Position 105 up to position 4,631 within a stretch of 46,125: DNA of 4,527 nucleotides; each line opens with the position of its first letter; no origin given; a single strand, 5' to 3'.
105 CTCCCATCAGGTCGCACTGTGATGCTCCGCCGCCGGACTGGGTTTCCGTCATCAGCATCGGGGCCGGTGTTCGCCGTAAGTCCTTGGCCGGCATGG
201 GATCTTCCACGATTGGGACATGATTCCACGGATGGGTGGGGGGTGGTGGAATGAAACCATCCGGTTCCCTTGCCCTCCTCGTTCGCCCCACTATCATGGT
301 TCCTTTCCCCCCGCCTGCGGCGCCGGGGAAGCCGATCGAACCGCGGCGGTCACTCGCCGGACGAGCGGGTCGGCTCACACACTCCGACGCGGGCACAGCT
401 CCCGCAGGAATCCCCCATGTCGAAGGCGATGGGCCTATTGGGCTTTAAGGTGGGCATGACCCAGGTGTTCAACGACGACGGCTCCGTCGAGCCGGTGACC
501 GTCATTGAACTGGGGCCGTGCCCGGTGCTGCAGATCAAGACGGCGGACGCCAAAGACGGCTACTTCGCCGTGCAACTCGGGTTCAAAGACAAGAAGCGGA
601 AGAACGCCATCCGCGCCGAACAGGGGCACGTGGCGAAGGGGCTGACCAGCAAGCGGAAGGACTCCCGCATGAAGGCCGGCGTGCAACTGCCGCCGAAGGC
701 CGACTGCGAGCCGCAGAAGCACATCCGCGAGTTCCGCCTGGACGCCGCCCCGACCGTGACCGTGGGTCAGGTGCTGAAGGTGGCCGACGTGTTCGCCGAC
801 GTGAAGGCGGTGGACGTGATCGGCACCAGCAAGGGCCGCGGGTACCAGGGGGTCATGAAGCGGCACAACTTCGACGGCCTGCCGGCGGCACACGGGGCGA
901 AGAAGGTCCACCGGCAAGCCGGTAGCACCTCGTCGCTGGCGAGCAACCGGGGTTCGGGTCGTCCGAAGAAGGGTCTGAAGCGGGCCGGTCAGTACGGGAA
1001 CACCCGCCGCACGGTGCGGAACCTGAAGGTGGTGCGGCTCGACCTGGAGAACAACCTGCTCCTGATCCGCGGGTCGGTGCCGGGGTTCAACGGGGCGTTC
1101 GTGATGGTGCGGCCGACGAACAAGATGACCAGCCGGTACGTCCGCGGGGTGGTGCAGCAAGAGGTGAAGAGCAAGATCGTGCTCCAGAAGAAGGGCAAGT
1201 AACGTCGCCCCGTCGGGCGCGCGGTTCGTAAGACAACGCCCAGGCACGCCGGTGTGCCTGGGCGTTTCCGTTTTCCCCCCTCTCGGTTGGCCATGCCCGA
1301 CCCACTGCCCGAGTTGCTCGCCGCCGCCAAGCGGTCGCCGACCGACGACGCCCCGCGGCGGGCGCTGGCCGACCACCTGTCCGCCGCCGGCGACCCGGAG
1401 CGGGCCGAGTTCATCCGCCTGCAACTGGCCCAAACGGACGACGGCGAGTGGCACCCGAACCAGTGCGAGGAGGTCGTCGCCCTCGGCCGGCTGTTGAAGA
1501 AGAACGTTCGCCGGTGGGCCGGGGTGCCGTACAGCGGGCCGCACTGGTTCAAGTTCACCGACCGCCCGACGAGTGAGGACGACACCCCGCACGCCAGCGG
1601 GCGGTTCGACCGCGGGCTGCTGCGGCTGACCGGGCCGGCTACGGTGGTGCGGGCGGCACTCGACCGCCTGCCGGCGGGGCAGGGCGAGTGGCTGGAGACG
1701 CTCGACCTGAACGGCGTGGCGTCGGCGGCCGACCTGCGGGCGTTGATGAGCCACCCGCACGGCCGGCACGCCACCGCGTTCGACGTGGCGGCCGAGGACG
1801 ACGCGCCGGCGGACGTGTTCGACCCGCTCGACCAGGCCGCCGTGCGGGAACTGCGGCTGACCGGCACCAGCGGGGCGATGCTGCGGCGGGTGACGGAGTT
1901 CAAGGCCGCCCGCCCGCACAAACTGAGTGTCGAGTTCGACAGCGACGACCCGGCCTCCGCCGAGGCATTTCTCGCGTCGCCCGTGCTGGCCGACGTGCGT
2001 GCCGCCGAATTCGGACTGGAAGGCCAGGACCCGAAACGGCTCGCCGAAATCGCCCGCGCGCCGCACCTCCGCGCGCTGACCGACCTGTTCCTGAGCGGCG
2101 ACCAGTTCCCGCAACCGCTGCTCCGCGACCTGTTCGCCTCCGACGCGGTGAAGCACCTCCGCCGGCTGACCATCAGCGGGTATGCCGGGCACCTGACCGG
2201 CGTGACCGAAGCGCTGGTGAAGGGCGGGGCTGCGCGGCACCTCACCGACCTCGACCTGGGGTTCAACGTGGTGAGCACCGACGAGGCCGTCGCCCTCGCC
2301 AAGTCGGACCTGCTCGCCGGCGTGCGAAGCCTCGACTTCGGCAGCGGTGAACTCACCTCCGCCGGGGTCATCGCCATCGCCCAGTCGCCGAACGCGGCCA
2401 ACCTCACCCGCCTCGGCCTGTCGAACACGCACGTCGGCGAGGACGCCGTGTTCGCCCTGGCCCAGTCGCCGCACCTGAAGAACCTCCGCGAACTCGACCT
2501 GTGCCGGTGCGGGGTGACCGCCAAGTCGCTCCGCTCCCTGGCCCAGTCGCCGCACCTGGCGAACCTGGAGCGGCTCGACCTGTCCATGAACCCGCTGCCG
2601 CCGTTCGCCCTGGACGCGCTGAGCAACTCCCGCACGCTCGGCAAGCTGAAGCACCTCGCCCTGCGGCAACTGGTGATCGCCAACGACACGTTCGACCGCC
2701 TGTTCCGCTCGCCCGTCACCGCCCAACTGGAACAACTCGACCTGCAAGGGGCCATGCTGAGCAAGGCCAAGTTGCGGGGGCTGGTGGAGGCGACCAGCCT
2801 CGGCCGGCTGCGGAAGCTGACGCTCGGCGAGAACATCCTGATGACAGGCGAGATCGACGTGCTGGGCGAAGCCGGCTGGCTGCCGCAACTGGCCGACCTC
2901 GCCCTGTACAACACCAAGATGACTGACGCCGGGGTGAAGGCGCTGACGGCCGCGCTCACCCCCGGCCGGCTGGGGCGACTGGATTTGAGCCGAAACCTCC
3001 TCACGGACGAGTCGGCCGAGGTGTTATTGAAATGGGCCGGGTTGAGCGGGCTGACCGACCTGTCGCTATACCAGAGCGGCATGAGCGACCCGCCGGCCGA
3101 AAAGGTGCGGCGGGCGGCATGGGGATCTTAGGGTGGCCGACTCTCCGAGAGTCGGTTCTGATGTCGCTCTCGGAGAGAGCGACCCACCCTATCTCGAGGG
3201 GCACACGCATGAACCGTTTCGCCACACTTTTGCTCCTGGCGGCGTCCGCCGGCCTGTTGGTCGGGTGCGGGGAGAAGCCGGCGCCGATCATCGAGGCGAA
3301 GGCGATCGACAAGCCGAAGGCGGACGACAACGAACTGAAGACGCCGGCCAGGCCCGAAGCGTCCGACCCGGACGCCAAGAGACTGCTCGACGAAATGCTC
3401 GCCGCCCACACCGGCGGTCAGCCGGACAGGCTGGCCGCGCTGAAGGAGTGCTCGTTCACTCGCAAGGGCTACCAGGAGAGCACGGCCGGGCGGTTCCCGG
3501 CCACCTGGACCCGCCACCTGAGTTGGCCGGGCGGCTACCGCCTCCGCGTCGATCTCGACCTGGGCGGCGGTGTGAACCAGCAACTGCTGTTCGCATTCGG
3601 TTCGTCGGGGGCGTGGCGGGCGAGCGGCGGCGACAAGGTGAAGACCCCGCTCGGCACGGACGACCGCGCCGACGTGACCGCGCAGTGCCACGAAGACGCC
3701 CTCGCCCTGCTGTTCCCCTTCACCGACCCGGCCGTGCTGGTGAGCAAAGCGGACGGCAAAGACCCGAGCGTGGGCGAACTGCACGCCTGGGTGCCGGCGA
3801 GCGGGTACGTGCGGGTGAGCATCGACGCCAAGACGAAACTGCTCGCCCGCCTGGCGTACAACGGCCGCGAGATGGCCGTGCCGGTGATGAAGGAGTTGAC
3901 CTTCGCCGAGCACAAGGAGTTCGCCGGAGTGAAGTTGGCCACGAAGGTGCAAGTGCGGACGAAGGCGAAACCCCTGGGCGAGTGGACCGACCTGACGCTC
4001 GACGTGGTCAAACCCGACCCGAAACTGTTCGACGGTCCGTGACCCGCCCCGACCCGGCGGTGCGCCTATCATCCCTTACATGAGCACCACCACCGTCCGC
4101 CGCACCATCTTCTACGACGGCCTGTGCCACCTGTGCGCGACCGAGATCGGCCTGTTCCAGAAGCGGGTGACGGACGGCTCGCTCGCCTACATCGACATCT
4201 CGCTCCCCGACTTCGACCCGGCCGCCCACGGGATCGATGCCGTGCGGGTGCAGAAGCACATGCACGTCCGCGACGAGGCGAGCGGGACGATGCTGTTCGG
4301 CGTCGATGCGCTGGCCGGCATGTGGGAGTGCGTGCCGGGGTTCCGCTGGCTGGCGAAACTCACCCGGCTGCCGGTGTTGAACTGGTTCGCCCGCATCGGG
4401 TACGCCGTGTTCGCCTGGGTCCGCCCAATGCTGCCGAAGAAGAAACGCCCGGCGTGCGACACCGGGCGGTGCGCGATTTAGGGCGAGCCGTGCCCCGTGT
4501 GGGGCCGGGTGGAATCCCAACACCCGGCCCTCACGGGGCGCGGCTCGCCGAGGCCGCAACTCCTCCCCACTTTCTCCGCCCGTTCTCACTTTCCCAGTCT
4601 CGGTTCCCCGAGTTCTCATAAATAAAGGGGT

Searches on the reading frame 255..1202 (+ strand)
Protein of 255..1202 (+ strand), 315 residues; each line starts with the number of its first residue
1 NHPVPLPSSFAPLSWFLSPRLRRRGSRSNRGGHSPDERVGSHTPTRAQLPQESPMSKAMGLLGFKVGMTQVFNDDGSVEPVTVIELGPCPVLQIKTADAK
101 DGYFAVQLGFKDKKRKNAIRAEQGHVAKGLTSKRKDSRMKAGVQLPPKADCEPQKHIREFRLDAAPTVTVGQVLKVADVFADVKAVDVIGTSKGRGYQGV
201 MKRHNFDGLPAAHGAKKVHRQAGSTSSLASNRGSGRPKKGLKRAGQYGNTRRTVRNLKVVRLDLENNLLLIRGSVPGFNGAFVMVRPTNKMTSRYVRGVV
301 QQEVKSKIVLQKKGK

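Call 10: search_protein_families(library=pfam, proteins=[window:255-1202:+], max_evalue=0.01)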
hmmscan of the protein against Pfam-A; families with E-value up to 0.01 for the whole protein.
window:255-1202:+ (315 aa): 1 family
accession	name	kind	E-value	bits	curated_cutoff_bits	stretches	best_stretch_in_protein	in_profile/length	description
PF00297.29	Ribosomal_L3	-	2.4e-17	63.4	22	1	172-263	204-289/369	Ribosomal protein L3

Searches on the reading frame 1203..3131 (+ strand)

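Call 10: search_protein_families(library=pfam, proteins=[window:1203-3131:+], max_evalue=0.01)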
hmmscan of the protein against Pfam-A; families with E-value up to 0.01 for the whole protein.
window:1203-3131:+ (642 aa): 4 families
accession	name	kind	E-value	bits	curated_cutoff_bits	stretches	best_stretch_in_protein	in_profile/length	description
PF24758.1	LRR_At5g56370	-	5.3e-10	39.8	27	1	371-456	10-92/227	FBD-associated F-box protein At5g56370, LRR repeats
PF12799.13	LRR_4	-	1.1e-09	38.7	27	0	426-466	1-40/44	Leucine Rich repeats (2 copies)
PF13516.12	LRR_6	-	3.3e-08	33.4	23.4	0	345-365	3-23/24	Leucine Rich repeat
PF00560.39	LRR_1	-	0.0022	18.2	20.6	0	454-468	1-15/23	Leucine Rich Repeat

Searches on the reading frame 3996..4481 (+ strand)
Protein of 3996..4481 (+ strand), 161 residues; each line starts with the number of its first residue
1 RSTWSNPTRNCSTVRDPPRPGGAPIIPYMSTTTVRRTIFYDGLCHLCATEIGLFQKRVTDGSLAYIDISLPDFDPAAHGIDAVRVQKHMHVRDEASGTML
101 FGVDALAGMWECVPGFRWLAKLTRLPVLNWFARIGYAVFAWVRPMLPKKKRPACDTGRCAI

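Call 10: search_protein_families(library=pfam, proteins=[window:3996-4481:+], max_evalue=0.01)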
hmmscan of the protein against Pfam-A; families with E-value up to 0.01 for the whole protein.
window:3996-4481:+ (161 aa): 1 family
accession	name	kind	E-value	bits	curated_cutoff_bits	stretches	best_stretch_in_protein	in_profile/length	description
PF04134.17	DCC1-like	-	9.4e-22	78.8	27.8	1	38-148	1-112/113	DCC1-like thiol-disulfide oxidoreductase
